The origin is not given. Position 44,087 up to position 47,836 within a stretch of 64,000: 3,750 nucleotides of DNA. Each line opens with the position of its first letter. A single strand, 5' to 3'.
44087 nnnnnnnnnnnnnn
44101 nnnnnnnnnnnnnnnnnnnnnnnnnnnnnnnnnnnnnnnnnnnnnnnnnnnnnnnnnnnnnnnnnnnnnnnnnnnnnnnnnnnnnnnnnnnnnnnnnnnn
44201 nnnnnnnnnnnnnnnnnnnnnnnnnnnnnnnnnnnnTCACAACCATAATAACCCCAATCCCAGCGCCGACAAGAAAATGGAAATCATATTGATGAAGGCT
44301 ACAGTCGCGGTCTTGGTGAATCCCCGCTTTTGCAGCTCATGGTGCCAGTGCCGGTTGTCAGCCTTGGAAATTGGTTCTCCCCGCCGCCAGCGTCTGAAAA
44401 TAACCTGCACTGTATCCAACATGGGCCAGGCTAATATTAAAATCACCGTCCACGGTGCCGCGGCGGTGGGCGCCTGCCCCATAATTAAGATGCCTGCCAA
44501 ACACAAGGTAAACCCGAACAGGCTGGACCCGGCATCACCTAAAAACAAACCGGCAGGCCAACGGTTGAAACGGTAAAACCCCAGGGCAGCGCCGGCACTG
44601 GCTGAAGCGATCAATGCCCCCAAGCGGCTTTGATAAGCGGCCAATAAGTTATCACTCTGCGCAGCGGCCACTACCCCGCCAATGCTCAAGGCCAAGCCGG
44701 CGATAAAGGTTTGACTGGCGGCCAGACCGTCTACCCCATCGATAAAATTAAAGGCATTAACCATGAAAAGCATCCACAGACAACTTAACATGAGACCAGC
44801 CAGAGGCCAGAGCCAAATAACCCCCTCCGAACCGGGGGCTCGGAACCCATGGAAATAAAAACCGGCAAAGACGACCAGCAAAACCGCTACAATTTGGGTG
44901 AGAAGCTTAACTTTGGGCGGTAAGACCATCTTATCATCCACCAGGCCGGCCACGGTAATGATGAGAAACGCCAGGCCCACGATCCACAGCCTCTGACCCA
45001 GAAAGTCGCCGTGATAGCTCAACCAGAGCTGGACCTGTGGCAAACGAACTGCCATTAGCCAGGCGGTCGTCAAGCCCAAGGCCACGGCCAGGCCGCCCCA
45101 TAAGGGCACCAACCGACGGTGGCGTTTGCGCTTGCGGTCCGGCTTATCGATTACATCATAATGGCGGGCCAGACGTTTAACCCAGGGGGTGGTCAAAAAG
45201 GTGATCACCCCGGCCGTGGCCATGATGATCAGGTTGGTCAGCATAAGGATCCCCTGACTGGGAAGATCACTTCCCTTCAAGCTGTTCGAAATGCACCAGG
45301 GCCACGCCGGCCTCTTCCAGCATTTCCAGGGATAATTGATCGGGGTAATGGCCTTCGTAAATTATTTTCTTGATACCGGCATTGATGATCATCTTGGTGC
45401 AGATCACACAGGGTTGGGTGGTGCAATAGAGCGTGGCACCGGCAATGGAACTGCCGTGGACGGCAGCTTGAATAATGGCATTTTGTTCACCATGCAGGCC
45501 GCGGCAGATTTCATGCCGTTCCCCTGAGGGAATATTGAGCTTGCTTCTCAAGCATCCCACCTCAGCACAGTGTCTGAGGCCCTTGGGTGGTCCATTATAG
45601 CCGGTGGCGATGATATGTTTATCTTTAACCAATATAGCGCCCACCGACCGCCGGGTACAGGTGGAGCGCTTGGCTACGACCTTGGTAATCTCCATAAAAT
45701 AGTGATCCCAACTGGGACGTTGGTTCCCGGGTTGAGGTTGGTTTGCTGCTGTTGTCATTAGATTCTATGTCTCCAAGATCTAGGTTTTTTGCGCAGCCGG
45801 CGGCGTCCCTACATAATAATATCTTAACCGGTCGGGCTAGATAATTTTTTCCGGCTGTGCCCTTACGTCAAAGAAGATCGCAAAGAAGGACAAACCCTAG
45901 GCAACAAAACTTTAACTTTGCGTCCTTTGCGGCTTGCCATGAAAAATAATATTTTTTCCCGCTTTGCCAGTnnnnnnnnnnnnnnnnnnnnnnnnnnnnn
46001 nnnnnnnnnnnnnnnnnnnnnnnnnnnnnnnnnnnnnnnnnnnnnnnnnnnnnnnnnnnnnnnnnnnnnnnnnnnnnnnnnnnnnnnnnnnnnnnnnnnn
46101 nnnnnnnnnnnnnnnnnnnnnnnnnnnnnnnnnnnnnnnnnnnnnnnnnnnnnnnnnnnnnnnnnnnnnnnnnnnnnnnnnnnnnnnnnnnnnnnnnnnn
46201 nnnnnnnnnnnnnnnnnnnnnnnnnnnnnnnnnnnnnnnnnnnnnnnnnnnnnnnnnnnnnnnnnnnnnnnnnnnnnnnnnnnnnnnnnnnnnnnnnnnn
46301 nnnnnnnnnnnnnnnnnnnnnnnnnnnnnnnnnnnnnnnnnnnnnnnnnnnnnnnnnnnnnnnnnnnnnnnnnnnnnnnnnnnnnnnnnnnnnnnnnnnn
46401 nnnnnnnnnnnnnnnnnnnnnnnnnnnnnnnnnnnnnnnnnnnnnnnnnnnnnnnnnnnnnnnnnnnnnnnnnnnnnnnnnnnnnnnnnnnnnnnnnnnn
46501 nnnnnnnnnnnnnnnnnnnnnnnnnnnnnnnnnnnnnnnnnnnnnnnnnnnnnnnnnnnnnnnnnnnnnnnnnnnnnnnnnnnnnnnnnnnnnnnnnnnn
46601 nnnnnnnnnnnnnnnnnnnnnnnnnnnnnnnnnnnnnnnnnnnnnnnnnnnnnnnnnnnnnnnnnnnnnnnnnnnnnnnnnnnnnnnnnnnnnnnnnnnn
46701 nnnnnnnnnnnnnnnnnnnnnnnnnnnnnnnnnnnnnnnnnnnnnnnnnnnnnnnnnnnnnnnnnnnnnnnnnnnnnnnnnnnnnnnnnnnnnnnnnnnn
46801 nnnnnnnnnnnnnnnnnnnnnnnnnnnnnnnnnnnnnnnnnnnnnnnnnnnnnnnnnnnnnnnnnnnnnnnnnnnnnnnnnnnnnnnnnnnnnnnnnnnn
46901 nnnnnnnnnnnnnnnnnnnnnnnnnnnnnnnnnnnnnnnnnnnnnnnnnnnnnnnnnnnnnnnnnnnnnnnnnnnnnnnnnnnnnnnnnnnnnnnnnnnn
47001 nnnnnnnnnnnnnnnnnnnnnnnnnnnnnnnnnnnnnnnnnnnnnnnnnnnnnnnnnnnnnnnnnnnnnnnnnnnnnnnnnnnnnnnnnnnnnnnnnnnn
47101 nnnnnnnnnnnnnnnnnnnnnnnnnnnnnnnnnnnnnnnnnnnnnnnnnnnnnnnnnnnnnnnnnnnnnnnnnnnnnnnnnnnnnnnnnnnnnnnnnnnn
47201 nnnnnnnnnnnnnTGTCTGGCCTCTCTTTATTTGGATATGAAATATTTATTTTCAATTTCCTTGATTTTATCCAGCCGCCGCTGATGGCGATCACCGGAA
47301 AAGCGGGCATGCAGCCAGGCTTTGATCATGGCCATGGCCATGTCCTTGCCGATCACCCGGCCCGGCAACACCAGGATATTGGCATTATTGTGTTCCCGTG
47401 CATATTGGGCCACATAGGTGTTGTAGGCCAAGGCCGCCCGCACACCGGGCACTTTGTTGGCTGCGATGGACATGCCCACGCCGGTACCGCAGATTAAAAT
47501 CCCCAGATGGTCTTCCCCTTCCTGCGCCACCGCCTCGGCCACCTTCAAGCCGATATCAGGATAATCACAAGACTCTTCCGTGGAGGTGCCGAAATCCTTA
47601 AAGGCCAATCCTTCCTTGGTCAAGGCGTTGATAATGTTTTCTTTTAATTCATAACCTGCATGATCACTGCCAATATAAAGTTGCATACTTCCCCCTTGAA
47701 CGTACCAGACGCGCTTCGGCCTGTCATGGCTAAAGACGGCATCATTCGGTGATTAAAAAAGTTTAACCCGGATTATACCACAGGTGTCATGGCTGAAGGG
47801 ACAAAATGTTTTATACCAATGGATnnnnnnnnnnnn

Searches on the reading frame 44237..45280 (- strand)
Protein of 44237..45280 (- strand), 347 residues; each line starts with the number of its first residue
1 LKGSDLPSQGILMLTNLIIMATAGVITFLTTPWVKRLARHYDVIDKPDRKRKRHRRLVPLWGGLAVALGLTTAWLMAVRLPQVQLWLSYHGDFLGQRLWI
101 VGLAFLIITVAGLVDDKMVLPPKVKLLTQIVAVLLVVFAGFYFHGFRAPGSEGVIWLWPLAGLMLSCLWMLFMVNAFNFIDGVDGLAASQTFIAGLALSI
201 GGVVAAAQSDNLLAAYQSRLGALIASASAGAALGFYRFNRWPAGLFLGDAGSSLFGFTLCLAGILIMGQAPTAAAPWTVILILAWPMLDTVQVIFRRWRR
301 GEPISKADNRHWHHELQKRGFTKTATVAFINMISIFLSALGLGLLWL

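Call 35: search_protein_families(library=pfam, proteins=[window:44237-45280:-], max_evalue=0.001)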
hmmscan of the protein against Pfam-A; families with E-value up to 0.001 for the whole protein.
window:44237-45280:- (347 aa): 1 family
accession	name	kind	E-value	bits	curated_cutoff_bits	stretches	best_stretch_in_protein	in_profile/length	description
PF00953.26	Glycos_transf_4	-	2.4e-28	99.6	27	1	99-265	2-158/160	Glycosyl transferase family 4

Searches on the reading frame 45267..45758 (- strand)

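Call 34: search_protein_families(library=pfam, proteins=[window:45267-45758:-], max_evalue=0.001)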
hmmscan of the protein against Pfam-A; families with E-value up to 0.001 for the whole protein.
window:45267-45758:- (163 aa): 3 families
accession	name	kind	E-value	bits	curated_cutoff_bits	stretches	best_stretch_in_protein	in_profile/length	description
PF00383.29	dCMP_cyt_deam_1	-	3.5e-26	91.5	25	1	16-134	2-100/102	Cytidine and deoxycytidylate deaminase zinc-binding region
PF14437.12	MafB19-deam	-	2.8e-21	76.3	27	1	16-141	2-106/142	MafB19-like deaminase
PF14439.12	Bd3614-deam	-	0.00062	20.2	38.5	1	88-131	35-85/113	Bd3614-like deaminase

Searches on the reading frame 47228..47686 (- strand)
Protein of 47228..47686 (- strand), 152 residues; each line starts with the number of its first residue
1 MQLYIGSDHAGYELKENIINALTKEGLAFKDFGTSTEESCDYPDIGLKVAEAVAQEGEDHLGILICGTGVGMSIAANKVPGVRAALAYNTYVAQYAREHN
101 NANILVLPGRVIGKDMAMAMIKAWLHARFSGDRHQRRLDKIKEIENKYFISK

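Call 34: search_protein_families(library=pfam, proteins=[window:47228-47686:-], max_evalue=0.001)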
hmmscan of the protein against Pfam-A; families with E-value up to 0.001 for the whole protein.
window:47228-47686:- (152 aa): 1 family
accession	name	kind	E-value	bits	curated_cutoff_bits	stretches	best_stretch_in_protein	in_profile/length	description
PF02502.23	LacAB_rpiB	-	1.6e-58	197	24.7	1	4-141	2-138/138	Ribose/Galactose Isomerase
